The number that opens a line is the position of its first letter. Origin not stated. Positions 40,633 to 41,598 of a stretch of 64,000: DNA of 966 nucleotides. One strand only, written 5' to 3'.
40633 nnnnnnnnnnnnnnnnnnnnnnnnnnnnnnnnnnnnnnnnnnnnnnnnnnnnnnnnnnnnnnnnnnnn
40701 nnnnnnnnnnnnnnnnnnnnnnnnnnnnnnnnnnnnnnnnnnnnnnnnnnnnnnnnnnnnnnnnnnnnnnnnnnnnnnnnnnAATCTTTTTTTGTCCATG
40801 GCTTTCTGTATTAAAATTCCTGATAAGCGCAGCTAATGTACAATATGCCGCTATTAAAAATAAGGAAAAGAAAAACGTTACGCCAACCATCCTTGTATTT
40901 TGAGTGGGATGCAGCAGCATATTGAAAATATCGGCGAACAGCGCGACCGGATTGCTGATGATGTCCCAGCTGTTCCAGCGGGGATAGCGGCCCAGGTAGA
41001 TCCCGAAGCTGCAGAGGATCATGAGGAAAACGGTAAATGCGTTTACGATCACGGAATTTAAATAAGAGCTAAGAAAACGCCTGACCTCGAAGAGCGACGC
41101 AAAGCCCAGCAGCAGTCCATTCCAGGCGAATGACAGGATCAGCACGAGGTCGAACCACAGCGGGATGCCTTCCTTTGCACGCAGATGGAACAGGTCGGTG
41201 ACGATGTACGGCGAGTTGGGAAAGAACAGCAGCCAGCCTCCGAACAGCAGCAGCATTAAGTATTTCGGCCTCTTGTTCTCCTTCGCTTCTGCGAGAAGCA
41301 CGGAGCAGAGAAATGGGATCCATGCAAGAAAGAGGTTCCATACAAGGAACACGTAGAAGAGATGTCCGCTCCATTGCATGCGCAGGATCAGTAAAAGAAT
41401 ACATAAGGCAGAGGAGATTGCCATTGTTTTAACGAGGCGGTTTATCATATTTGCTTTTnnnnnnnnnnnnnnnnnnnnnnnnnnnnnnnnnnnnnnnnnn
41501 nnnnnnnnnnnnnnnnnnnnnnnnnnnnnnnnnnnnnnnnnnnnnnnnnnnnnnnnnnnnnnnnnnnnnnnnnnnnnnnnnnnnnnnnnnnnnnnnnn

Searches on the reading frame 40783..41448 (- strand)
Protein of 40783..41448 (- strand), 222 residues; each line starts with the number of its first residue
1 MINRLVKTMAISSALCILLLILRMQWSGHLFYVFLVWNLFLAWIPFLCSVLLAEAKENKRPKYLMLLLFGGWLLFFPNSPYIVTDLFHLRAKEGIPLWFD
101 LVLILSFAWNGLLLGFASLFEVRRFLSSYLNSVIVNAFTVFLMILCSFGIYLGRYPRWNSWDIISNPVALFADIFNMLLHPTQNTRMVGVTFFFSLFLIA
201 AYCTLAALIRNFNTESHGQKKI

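Call 3: search_protein_families(library=pfam, proteins=[window:40783-41448:-], max_evalue=0.1)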
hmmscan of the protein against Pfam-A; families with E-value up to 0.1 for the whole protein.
window:40783-41448:- (222 aa): 1 family
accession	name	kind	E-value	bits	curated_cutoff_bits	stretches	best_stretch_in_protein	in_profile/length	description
PF07099.16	DUF1361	-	2.5e-48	164.6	25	1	37-199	1-167/169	Protein of unknown function (DUF1361)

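Call 4: search_protein_families(library=ncbifam, proteins=[window:40783-41448:-], max_evalue=0.1)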
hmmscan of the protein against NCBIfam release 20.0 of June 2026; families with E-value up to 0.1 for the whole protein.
window:40783-41448:- (222 aa): 0 families

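Call 82: search_solved_structures(query=A3, max_evalue=1)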
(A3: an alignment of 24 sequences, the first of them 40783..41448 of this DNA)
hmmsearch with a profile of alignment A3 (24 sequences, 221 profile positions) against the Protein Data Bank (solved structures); distinct sequences matched with E-value up to 1: 0.

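Call 86: find_homologous_proteins(query=window:40783-41448:-, max_evalue=0.001)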
Query window:40783-41448:- (222 aa): 5118 proteins with E <= 0.001 among 6503 candidates; the best 120 are listed.
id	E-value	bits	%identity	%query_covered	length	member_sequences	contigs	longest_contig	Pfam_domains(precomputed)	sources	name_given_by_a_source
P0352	9.0e-135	466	94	100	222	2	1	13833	PF07099.17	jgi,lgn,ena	-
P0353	4.8e-134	463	94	100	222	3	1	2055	PF07099.17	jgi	jgi:uncharacterized membrane protein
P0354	2.1e-123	428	86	100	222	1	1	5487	PF07099.17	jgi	jgi:uncharacterized membrane protein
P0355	9.7e-113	394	80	100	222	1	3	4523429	PF07099.17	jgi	jgi:uncharacterized membrane protein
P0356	1.1e-112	393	82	100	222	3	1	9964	PF07099.17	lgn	-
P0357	6.5e-112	391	79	100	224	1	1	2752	PF07099.17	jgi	jgi:uncharacterized membrane protein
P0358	2.5e-108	379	76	100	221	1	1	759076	PF07099.17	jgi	jgi:uncharacterized membrane protein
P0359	1.5e-106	373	77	100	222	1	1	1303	PF07099.17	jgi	jgi:uncharacterized membrane protein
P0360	1.5e-102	360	71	100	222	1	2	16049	PF07099.17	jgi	jgi:uncharacterized membrane protein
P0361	2.2e-100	353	71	97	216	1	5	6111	PF07099.17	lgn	-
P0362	2.3e-100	353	71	100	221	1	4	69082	PF07099.17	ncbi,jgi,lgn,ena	ncbi:MAG TPA: DUF1361 domain-containing protein [Bacteroidia bacterium]|jgi:uncharacterized membrane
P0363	2.5e-100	353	72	100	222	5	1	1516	PF07099.17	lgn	-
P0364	1.5e-99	350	77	94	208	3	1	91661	PF07099.17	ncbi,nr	ncbi:MAG: hypothetical protein JWP12_420 [Bacteroidetes bacterium]|nr:hypothetical protein [Bacteroi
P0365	3.5e-99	349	72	98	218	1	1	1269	PF07099.17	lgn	-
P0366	3.0e-97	343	72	95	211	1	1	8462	PF07099.17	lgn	-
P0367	7.4e-97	342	70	97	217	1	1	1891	PF07099.17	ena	-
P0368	1.2e-96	341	71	98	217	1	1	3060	PF07099.17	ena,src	-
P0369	8.6e-96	338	69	100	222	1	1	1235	PF07099.17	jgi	jgi:uncharacterized membrane protein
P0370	2.7e-95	336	70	98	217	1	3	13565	PF07099.17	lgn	-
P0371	9.0e-95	335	68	98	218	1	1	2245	PF07099.17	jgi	jgi:uncharacterized membrane protein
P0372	1.2e-94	334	70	99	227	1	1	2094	PF07099.17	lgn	-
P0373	1.4e-94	334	68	98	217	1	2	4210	PF07099.17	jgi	jgi:uncharacterized membrane protein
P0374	1.2e-92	328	69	98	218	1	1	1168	PF07099.17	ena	-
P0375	3.6e-92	326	67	99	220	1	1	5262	PF07099.17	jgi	jgi:uncharacterized membrane protein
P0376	4.0e-92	326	66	98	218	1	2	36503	PF07099.17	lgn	-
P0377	6.1e-92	325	68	99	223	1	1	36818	PF07099.17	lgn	-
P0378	6.6e-92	325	67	98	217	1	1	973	PF07099.17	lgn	-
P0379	1.2e-91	325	65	99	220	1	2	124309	PF07099.17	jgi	jgi:uncharacterized membrane protein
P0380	1.7e-90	321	66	99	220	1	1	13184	PF07099.17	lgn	-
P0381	2.5e-90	320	68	97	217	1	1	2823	PF07099.17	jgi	jgi:uncharacterized membrane protein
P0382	8.2e-90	319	68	97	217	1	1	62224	PF07099.17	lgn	-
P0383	1.7e-89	317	68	97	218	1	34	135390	PF07099.17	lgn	-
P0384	1.6e-88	314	68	94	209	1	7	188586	PF07099.17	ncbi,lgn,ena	-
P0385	4.0e-88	313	65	99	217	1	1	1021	PF07099.17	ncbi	-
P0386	5.3e-88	313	65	98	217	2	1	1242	PF07099.17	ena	-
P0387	6.3e-88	312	64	98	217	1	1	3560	PF07099.17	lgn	-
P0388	1.3e-87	311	65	99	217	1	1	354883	PF07099.17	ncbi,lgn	ncbi:MAG: DUF1361 domain-containing protein [Bacteroidota bacterium]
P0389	1.4e-87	311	65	96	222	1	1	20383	PF07099.17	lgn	-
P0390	1.6e-87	311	64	97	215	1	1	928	PF07099.17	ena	-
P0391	2.9e-87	310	63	97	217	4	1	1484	PF07099.17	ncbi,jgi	jgi:uncharacterized membrane protein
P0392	3.4e-87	310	64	98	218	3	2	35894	PF07099.17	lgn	-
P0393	5.1e-87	309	65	97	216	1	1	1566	PF07099.17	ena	-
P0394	1.7e-86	308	62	99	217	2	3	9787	PF07099.17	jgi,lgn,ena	-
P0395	2.3e-86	307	64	99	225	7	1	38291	PF07099.17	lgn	-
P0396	2.4e-86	307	64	96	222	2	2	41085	PF07099.17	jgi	jgi:uncharacterized membrane protein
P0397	7.0e-86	306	63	97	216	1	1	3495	PF07099.17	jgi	jgi:uncharacterized membrane protein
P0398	1.7e-85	304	65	95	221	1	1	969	PF07099.17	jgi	jgi:uncharacterized membrane protein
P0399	2.8e-85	304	64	99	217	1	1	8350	PF07099.17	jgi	jgi:uncharacterized membrane protein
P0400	4.3e-85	303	64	97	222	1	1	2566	PF07099.17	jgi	jgi:uncharacterized membrane protein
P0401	1.6e-84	301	60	99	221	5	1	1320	PF07099.17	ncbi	-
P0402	1.3e-83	298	64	94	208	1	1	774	PF07099.17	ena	-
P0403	2.7e-83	297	63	95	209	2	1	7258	PF07099.17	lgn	-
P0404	7.1e-83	296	61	99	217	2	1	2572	PF07099.17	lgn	-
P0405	7.5e-83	296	64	95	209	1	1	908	PF07099.17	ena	-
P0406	9.5e-83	295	62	99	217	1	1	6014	PF07099.17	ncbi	-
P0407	1.4e-82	295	62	100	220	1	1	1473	PF07099.17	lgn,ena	-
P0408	1.8e-82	294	64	97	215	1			PF07099.17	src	-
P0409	2.5e-82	294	61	99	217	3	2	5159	PF07099.17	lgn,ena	-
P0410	3.4e-82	294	62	97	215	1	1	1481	PF07099.17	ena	-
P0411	4.2e-82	293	60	99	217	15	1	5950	PF07099.17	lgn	-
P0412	5.0e-82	293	61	99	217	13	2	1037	PF07099.17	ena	-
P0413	7.2e-82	293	62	98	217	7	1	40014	PF07099.17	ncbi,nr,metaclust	ncbi:MAG: hypothetical protein A3F72_20005 [Bacteroidetes bacterium RIFCSPLOWO2_12_FULL_35_15]|nr:MA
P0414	7.6e-82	292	62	97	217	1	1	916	PF07099.17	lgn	-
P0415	8.7e-82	292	61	99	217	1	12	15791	PF07099.17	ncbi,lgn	-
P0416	9.6e-82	292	61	99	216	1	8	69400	PF07099.17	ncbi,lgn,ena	-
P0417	1.0e-81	292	62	98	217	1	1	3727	PF07099.17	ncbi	ncbi:DUF1361 domain-containing protein [soil metagenome]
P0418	1.0e-81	292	60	99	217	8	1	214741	PF07099.17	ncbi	ncbi:MAG: DUF1361 domain-containing protein [Bacteroidota bacterium]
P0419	1.3e-81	292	62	98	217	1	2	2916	PF07099.17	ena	-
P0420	1.3e-81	292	62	98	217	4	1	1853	PF07099.17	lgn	-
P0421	2.0e-81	291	62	97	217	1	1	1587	PF07099.17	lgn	-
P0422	3.4e-81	290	60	99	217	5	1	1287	PF07099.17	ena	-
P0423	4.3e-81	290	61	100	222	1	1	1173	PF07099.17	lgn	-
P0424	7.3e-81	289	61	99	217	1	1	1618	PF07099.17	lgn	-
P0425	8.6e-81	289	60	97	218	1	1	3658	PF07099.17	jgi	jgi:uncharacterized membrane protein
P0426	8.7e-81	289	60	99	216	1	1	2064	PF07099.17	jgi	jgi:uncharacterized membrane protein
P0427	1.1e-80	289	61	99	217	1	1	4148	PF07099.17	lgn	-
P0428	1.2e-80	289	60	98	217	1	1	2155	PF07099.17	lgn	-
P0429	1.3e-80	288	61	98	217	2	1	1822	PF07099.17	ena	-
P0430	1.4e-80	288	61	99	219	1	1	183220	PF07099.17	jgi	jgi:uncharacterized membrane protein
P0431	1.5e-80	288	60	99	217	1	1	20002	PF07099.17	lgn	-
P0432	1.6e-80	288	60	98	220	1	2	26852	PF07099.17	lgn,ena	-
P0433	2.3e-80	288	59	99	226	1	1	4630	PF07099.17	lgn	-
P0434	2.3e-80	288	62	95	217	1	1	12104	PF07099.17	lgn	-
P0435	2.7e-80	287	62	96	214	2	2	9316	PF07099.17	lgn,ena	-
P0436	4.1e-80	287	62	95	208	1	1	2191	PF07099.17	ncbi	-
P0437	1.1e-79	285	59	99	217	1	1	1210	PF07099.17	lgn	-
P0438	1.5e-79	285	62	98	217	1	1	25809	PF07099.17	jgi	-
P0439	2.2e-79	284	60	97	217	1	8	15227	PF07099.17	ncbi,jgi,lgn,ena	-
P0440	2.2e-79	284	63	94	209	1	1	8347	PF07099.17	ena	-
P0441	2.3e-79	284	61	98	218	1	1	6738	PF07099.17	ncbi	-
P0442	2.6e-79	284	60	96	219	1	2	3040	PF07099.17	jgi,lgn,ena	-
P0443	2.9e-79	284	61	94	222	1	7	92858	PF07099.17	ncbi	ncbi:MAG: DUF1361 domain-containing protein [Bacteroidia bacterium]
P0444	5.0e-79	283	60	99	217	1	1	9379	PF07099.17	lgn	-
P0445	5.0e-79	283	60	98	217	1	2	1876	PF07099.17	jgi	jgi:uncharacterized membrane protein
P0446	5.1e-79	283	60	99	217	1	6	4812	PF07099.17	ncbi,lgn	-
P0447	7.2e-79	283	62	95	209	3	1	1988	PF07099.17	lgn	-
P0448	1.2e-78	282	58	96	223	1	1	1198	PF07099.17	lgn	-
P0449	1.9e-78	281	59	97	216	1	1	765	PF07099.17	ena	-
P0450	2.7e-78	281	62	94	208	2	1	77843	PF07099.17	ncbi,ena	-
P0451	5.6e-78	280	60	95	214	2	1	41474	PF07099.17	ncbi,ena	-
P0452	6.4e-78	280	60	95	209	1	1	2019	PF07099.17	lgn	-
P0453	1.1e-77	279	57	99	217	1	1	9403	PF07099.17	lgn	-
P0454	1.1e-77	279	57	99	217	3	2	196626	PF07099.17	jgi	jgi:uncharacterized membrane protein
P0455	1.9e-77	278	57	99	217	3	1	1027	PF07099.17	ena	-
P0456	2.8e-77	277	63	91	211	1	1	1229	PF07099.17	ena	-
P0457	3.4e-77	277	60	94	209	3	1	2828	PF07099.17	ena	-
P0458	5.7e-77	277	61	95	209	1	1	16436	PF07099.17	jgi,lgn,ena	-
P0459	1.0e-76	276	69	81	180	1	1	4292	PF07099.17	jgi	jgi:uncharacterized membrane protein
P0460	3.3e-76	274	61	95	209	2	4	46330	PF07099.17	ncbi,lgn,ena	-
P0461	3.6e-76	274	58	95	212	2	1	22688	PF07099.17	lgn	-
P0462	5.9e-76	273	60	90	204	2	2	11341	PF07099.17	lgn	-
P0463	6.8e-76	273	55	99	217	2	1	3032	PF07099.17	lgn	-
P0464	9.5e-76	273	56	99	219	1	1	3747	PF07099.17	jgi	-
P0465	3.2e-75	271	59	98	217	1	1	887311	PF07099.17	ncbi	ncbi:MAG: DUF1361 domain-containing protein [Bacteroidia bacterium]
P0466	4.3e-75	270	60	93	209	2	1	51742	PF07099.17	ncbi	-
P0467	3.1e-74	268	57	98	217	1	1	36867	PF07099.17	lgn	-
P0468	2.4e-73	265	79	68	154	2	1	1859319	PF07099.17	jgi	jgi:uncharacterized membrane protein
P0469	3.3e-73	264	57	99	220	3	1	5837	PF07099.17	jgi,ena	-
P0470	3.5e-73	264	58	94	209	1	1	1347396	PF07099.17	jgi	jgi:uncharacterized membrane protein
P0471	1.6e-71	259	62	84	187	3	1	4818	PF07099.17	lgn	-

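Call 91: predict_structure(alignment_id=A5)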
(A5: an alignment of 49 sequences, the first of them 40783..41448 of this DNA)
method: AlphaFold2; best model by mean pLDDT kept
length: 222 residues; sequences in the alignment: 49
mean_pLDDT: 86.1   pTM: 0.79
mean pLDDT of the five models: 86.1, 81.3, 80.2, 80.2, 79.6
residues with pLDDT >= 90: 116; 70-90: 84; 50-70: 19; < 50: 3
segments of 3 or more residues with pLDDT < 50: 220-222
pLDDT, mean of each block of 10 residues (from residue 1): 83 94 87 89 94 92 94 90 77 78 92 94 92 94 89 69 76 84 85 93 90 67 37
secondary structure, 60 per line:
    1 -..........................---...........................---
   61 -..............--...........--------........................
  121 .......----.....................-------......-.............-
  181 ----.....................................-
elements in order: H2-27 H31-57 H62-75 H78-88 H97-127 H132-152 H160-165 H167-179 H185-221
